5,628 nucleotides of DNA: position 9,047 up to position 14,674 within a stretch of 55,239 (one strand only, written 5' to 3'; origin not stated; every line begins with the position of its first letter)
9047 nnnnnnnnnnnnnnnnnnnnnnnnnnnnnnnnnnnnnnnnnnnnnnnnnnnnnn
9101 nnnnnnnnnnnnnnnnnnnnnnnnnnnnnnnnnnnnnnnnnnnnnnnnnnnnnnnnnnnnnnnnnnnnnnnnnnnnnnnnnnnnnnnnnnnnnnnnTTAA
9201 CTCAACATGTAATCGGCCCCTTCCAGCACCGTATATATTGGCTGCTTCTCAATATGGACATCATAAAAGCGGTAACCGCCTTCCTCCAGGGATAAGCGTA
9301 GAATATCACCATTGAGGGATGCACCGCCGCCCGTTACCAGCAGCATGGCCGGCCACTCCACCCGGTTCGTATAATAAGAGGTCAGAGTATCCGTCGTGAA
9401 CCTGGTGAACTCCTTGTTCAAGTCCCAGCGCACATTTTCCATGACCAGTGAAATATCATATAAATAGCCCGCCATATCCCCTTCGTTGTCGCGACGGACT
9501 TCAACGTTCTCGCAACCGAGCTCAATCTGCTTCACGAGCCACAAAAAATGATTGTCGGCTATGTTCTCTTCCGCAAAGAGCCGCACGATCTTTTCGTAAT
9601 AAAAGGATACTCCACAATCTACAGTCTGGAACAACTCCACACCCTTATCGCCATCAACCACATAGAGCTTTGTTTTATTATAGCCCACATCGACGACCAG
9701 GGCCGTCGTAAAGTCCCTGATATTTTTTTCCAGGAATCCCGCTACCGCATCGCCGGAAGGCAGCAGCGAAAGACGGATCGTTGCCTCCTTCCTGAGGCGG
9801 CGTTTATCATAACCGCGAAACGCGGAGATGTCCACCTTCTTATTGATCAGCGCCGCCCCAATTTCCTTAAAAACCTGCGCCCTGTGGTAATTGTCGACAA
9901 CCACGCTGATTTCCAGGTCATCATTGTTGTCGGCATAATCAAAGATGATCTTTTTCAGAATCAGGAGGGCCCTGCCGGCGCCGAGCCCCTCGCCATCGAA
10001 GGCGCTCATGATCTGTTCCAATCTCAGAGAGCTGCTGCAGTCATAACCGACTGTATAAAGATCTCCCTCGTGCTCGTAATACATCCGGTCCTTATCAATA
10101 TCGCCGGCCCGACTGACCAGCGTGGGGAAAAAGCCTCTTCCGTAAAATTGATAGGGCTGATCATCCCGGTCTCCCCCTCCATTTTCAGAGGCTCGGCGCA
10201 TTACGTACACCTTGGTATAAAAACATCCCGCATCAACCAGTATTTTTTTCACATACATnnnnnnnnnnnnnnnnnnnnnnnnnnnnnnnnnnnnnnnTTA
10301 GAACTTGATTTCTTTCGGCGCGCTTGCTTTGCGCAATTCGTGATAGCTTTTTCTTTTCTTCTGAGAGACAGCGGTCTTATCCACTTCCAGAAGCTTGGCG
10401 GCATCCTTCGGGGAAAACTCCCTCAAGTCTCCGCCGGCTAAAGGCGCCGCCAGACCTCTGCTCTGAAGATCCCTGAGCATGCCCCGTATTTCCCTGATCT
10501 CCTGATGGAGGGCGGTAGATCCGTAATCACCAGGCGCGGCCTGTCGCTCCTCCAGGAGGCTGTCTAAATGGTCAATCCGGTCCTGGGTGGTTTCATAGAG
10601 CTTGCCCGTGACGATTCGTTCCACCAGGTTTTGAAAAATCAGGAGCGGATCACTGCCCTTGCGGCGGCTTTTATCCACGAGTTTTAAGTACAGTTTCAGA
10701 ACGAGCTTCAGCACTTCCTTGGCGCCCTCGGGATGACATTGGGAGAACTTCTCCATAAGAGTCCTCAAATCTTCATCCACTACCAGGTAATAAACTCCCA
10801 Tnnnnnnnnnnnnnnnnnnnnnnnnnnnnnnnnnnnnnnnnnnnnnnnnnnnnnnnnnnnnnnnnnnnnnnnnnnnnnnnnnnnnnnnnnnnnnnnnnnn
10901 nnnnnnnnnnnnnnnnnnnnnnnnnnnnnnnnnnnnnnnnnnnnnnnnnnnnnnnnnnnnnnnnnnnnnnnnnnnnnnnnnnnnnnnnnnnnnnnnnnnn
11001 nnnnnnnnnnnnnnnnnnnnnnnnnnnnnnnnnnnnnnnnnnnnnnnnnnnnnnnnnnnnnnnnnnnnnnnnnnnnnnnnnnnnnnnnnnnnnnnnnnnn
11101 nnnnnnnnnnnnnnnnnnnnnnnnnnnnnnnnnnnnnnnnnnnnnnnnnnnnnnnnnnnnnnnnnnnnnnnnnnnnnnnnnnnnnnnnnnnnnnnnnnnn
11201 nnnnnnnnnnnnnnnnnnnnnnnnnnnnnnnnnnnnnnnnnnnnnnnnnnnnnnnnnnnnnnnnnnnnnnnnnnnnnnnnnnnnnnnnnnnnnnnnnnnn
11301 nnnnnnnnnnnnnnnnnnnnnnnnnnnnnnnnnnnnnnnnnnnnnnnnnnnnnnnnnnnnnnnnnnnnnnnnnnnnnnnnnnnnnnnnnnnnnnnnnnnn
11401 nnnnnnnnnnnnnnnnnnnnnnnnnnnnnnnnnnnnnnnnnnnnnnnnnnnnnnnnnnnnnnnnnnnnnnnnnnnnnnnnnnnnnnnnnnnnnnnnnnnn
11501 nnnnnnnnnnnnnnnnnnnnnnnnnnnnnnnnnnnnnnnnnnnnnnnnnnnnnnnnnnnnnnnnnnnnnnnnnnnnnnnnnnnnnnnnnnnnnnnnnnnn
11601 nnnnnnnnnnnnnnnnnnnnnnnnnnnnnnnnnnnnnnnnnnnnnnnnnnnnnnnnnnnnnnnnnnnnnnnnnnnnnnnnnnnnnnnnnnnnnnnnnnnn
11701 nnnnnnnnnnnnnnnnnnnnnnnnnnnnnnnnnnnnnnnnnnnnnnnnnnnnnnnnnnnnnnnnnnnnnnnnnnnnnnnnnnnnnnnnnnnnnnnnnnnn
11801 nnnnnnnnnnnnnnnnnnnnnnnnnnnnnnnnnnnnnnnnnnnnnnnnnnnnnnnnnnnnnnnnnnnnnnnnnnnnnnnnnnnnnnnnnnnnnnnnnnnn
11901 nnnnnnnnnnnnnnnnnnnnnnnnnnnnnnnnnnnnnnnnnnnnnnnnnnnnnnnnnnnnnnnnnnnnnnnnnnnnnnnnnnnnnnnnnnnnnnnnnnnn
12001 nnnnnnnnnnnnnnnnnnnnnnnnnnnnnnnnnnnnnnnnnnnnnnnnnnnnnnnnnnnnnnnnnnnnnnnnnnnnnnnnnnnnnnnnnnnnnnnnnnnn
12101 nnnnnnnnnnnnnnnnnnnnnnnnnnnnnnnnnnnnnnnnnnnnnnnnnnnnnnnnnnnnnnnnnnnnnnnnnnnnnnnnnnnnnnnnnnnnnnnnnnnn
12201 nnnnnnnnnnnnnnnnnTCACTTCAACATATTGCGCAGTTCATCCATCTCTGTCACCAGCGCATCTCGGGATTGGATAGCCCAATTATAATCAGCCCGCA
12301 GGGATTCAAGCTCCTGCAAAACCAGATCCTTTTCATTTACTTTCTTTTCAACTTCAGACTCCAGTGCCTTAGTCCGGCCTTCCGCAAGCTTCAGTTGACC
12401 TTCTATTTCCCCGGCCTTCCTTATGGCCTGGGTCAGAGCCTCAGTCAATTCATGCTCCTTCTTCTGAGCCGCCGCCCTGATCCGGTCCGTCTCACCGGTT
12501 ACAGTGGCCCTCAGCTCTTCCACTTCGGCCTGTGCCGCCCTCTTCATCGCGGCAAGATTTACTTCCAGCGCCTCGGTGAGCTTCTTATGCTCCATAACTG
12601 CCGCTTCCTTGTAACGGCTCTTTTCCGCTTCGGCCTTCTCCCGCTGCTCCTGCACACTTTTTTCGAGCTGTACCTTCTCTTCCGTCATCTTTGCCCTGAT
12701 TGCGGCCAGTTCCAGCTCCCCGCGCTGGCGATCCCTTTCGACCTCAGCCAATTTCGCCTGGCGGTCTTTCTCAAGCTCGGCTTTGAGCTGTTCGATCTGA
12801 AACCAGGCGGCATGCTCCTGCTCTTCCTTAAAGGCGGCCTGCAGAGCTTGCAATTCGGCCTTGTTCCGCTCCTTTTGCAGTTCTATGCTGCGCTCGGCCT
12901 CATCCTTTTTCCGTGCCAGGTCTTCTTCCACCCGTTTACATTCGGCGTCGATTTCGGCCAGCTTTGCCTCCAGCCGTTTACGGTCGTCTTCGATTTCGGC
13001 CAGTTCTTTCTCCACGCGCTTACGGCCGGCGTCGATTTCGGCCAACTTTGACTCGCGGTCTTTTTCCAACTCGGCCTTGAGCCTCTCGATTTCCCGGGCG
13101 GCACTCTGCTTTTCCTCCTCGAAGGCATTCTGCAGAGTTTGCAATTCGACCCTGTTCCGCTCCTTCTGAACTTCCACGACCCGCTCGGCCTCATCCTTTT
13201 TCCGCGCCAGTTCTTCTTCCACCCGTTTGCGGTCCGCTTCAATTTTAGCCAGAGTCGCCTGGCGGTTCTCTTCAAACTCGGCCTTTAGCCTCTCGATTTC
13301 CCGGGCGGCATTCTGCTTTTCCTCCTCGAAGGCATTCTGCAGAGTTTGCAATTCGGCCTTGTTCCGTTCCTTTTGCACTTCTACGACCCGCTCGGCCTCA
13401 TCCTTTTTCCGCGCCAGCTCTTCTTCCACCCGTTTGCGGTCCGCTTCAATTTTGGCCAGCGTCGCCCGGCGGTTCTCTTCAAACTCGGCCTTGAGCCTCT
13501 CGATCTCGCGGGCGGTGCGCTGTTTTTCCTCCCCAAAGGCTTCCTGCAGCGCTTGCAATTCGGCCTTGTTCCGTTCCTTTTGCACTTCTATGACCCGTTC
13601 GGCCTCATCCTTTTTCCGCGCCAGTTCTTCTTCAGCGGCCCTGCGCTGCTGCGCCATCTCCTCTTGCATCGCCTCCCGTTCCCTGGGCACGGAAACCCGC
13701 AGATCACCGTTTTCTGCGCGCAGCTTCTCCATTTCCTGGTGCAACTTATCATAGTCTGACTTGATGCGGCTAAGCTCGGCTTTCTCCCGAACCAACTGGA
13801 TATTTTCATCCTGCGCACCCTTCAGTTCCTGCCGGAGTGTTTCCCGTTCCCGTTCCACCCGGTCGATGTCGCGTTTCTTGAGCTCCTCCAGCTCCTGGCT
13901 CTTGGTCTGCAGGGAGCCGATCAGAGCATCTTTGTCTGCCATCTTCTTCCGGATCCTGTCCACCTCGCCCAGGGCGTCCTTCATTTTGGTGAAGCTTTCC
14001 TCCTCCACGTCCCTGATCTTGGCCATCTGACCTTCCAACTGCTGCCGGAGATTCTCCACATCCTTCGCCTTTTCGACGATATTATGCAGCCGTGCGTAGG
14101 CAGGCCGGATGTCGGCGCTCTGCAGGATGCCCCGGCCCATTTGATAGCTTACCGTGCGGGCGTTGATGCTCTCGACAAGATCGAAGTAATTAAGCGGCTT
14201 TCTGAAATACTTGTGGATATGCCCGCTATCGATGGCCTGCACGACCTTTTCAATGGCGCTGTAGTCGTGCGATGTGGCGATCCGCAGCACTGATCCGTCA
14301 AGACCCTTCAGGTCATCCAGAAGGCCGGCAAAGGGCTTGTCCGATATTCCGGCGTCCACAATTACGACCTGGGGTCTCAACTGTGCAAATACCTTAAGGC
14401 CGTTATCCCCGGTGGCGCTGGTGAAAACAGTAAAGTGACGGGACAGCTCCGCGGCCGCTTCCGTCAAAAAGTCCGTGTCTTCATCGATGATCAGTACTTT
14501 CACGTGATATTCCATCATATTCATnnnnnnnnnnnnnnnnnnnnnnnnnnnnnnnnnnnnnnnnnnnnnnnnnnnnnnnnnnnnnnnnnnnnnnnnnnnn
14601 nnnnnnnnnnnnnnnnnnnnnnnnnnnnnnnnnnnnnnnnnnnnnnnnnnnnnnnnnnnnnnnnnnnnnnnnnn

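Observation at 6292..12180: Three actin-fold genes in series, two of them in parM-parR-like pairs, ending with a MinD-like ATPase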

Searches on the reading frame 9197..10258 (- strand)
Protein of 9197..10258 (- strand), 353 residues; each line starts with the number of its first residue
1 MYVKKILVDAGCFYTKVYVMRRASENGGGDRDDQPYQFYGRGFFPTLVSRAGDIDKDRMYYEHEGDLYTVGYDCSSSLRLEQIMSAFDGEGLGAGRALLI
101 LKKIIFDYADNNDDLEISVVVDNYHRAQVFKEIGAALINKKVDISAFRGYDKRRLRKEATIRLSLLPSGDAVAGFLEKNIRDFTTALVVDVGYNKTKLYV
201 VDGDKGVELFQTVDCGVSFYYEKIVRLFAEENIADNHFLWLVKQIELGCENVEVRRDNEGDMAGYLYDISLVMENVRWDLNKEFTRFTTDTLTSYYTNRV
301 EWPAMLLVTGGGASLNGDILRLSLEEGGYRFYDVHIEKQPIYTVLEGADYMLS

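Call 4: search_protein_families(library=pfam, proteins=[window:9197-10258:-], max_evalue=0.1)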
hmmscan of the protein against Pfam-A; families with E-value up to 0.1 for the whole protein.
window:9197-10258:- (353 aa): 1 family
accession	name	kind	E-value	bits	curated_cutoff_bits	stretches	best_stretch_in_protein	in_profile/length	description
PF21522.3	MreB-like_C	-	0.01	16.8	27.8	1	188-318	1-119/123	Archaeal actin homologue MreB-like, C-terminal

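Call 9: search_solved_structures(query=window:9197-10258:-, max_evalue=10)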
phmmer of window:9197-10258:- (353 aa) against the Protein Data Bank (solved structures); distinct sequences matched with E-value up to 10: 2.
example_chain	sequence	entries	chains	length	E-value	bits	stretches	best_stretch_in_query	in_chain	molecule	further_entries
9r1o_A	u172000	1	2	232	0.79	12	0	216-283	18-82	sc-apCC-6-DPH-NR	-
8der_X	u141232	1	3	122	1.2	11.4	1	306-336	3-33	SKV16 Fab Heavy Chain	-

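Call 29: find_homologous_proteins(query=window:9197-10258:-, max_evalue=0.001)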
Query window:9197-10258:- (353 aa): 75 proteins with E <= 0.001 among 5837 candidates.
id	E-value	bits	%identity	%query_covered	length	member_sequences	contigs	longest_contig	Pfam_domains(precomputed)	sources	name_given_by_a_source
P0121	8.1e-235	796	100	100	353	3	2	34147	-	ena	-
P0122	1.8e-188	644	80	100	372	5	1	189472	-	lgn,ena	-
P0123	4.1e-188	643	81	99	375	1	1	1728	-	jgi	jgi:hypothetical protein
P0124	2.3e-187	640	81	99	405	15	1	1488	-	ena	-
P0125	4.7e-184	629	80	99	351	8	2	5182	-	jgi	-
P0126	1.5e-183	628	80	99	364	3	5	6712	-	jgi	jgi:hypothetical protein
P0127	2.3e-183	627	79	99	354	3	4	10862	-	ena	-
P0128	6.7e-183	626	80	99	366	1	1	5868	-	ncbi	-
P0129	9.9e-183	625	79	100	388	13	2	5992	-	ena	-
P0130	5.9e-182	623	80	99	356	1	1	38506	-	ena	-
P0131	1.5e-181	621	79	100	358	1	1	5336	-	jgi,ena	-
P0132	3.0e-180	617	79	99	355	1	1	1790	-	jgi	jgi:hypothetical protein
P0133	1.6e-179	615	78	99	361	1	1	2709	-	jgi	jgi:hypothetical protein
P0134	3.9e-179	613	78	100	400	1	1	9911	-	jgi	jgi:hypothetical protein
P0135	4.4e-178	610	77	99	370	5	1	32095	-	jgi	-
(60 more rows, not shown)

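Call 33: search_protein_families(library=ncbifam, proteins=[window:9197-10258:-], max_evalue=0.1)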
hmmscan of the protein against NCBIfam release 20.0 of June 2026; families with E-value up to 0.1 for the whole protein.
window:9197-10258:- (353 aa): 0 families

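Call 40: predict_structure(alignment_id=A2)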
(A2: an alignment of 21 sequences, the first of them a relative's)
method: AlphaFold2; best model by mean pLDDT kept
length: 353 residues; sequences in the alignment: 21
mean_pLDDT: 85.7   pTM: 0.85
mean pLDDT of the five models: 85.7, 85.7, 85.5, 81.4, 79.0
residues with pLDDT >= 90: 161; 70-90: 152; 50-70: 37; < 50: 3
segments of 3 or more residues with pLDDT < 50: 27-29
pLDDT, mean of each block of 10 residues (from residue 1): 87 92 60 75 91 89 93 74 69 88 94 93 91 85 91 93 93 89 88 92 91 90 86 78 85 71 75 88 91 78 88 90 91 84 89 81
secondary structure, 60 per line:
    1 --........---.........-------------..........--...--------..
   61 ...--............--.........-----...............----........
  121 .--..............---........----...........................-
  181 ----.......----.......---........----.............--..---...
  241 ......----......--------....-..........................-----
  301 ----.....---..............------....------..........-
elements in order: E3-10 E14-22 E36-45 E48-50 E59-63 E66-70 H71-77 H80-88 H94-108 E113-121 H124-137 E141-148 E153-167 H168-179 E185-191 E196-202 E206-213 H218-230 H238-246 E251-256 E265-268 H270-295 E305-309 H313-326 E333-336 H343-352

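Call 44: fold_search(model_id=the predicted structure, library=pdb)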
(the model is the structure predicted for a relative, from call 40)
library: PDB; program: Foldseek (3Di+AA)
matches with E <= 10: 1469; with E <= 0.001: 609
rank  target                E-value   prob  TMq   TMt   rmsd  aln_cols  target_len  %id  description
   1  1mwm_A                1.3e-14  1.00  0.59  0.65   7.3       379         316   14  ParM from plasmid R1 ADP form (released 2003-01-28)
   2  4a61                  1.6e-14  1.00  0.59  0.66   7.1       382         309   11  ParM from plasmid R1 in complex with AMPPNP (released 2012-11-07)
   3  2fsj                  2.6e-14  1.00  0.67  0.73   5.2       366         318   18  Crystal structure of Ta0583, an archaeal actin homolog, native data (released 2006-04-18)
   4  7x54_A                5.3e-14  1.00  0.55  0.66   7.0       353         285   15  A Cbc-ParM filament with ADP (released 2023-03-08)
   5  6ixw_A                5.6e-14  1.00  0.65  0.67   5.3       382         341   15  pCBH ParM non-polymerisable quadruple mutant (released 2019-06-19)
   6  1mwk_A                6.7e-14  1.00  0.55  0.60   8.0       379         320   13  ParM from plasmid R1 APO form (released 2003-01-28)
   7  2fsk_B                9.0e-14  1.00  0.65  0.70   5.7       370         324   19  Crystal structure of Ta0583, an archaeal actin homolog, SeMet data (released 2006-04-18)
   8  4a62_A                1.0e-13  1.00  0.53  0.58   7.7       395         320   13  ParM from R1 plasmid in complex with peptide from C-terminus of ParR (released 2012-11-07)
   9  2fsk_A                1.2e-13  1.00  0.66  0.72   5.0       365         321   17  Crystal structure of Ta0583, an archaeal actin homolog, SeMet data (released 2006-04-18)
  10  1mwk_B                2.5e-13  1.00  0.57  0.63   7.5       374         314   13  ParM from plasmid R1 APO form (released 2003-01-28)
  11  4apw_A                3.0e-13  1.00  0.55  0.59   8.6       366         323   17  Alp12 filament structure (released 2012-05-16)
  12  7x3h                  3.7e-13  1.00  0.41  0.49  10.8       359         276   14  The structure of Clostridium botulinum ParM in the apo conformation (released 2023-03-08)
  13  3js6                  5.3e-13  1.00  0.52  0.56   7.0       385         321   11  Crystal structure of apo psk41 parM protein (released 2010-01-26)
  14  6izr_1                6.4e-13  1.00  0.66  0.66   5.2       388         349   15  Whole structure of a 15-stranded ParM filament from Clostridium botulinum (released 2019-06-19)
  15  5ec0                  9.1e-13  1.00  0.60  0.56   6.5       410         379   12  Crystal Structure of Actin-like protein Alp7A (released 2016-11-02)
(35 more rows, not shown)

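Call 77: search_dna_similar(query=window:9197-10258:-, collection=plasmids, mode=protein, max_evalue=0.001, max_rows=10)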
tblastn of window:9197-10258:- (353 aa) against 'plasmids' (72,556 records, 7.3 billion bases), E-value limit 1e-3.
No match.

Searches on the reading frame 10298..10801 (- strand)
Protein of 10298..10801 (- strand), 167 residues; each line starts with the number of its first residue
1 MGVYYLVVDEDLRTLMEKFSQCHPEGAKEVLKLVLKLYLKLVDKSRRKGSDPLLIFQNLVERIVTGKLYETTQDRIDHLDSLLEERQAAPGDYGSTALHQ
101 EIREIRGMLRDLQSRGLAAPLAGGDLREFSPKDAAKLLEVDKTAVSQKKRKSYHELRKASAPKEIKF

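Call 4: search_protein_families(library=pfam, proteins=[window:10298-10801:-], max_evalue=0.1)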
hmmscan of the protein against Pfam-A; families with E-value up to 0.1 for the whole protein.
window:10298-10801:- (167 aa): 1 family
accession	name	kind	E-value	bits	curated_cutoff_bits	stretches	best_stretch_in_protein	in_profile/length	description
PF22233.2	PhyR_sigma-like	-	0.032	14.5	27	0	128-147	19-38/50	Response regulator PhyR, sigma-like domain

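Call 33: search_protein_families(library=ncbifam, proteins=[window:10298-10801:-], max_evalue=0.1)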
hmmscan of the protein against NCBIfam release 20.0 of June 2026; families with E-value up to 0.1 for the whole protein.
window:10298-10801:- (167 aa): 1 family
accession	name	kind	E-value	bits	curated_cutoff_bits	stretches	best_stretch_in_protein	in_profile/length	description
TIGR02937.1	sigma70-ECF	superfamily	0.061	12.9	42.9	1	10-159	105-164/165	sigma-70 family RNA polymerase sigma factor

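Call 41: search_solved_structures(query=A3, max_evalue=10)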
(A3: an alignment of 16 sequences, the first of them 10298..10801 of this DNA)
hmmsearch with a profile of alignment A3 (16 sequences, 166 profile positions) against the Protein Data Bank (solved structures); distinct sequences matched with E-value up to 10: 3.
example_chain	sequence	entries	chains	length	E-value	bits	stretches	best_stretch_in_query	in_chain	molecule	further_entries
9wxh_B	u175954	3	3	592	0.043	16.8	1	55-140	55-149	Cas10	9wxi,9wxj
6egc_A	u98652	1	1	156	0.099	15.7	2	73-127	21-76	SC_2L4HC2_23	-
3spx_A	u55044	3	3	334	1.1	12.2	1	39-88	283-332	O-acetyl serine sulfhydrylase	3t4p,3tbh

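Call 59: search_protein_families(library=pfam, proteins=[window:10298-10801:-], max_evalue=10)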
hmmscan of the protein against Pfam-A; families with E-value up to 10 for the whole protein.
window:10298-10801:- (167 aa): 3 families
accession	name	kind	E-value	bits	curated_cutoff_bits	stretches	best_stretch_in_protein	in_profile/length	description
PF22233.2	PhyR_sigma-like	-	0.032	14.5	27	1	128-147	19-38/50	Response regulator PhyR, sigma-like domain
PF12298.14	Bot1p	-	0.14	12.8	23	1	124-160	114-150/172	Eukaryotic mitochondrial regulator protein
PF14549.12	P22_Cro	-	0.21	11.8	30.2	1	132-149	13-30/60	DNA-binding transcriptional regulator Cro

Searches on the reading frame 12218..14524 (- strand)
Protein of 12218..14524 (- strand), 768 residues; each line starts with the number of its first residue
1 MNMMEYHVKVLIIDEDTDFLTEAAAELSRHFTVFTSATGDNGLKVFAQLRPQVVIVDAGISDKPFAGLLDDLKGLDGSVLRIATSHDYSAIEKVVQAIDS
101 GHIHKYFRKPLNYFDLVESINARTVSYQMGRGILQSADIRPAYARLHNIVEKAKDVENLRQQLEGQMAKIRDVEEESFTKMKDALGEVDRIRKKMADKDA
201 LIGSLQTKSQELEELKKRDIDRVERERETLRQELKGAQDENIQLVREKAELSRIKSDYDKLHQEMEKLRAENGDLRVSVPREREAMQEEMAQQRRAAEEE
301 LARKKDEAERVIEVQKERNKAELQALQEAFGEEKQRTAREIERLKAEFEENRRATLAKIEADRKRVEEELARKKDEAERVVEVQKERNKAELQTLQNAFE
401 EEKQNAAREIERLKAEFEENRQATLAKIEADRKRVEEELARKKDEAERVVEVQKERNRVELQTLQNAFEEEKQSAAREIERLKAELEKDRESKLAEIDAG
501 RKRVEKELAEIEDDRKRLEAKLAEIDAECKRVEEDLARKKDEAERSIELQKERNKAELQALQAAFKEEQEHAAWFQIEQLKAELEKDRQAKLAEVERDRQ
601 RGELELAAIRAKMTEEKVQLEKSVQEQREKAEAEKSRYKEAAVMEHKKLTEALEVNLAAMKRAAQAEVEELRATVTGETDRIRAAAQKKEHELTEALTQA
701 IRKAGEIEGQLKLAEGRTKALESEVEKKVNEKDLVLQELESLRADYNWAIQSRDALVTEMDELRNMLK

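Call 4: search_protein_families(library=pfam, proteins=[window:12218-14524:-], max_evalue=0.1)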
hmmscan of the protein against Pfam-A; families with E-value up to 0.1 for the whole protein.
window:12218-14524:- (768 aa): 2 families
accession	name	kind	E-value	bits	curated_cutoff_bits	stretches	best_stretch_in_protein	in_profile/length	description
PF00072.30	Response_reg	-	0.0001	22.9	30.2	1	10-120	1-110/111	Response regulator receiver domain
PF24423.1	OVT1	-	0.029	15.2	30.9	1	692-764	5-77/100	Major antigen, helical domain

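Call 33: search_protein_families(library=ncbifam, proteins=[window:12218-14524:-], max_evalue=0.1)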
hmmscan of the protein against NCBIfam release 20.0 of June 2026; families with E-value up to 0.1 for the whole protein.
window:12218-14524:- (768 aa): 2 families
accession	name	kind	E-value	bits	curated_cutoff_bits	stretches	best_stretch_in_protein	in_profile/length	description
NF045505.1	RR_RssB_Pseudo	equivalog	0.00024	20.3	700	1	3-123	1-120/394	two-component system response regulator RssB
TIGR02168.1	SMC_prok_B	equivalog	0.0011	16.8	567.35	1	142-431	691-982/1181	chromosome segregation protein SMC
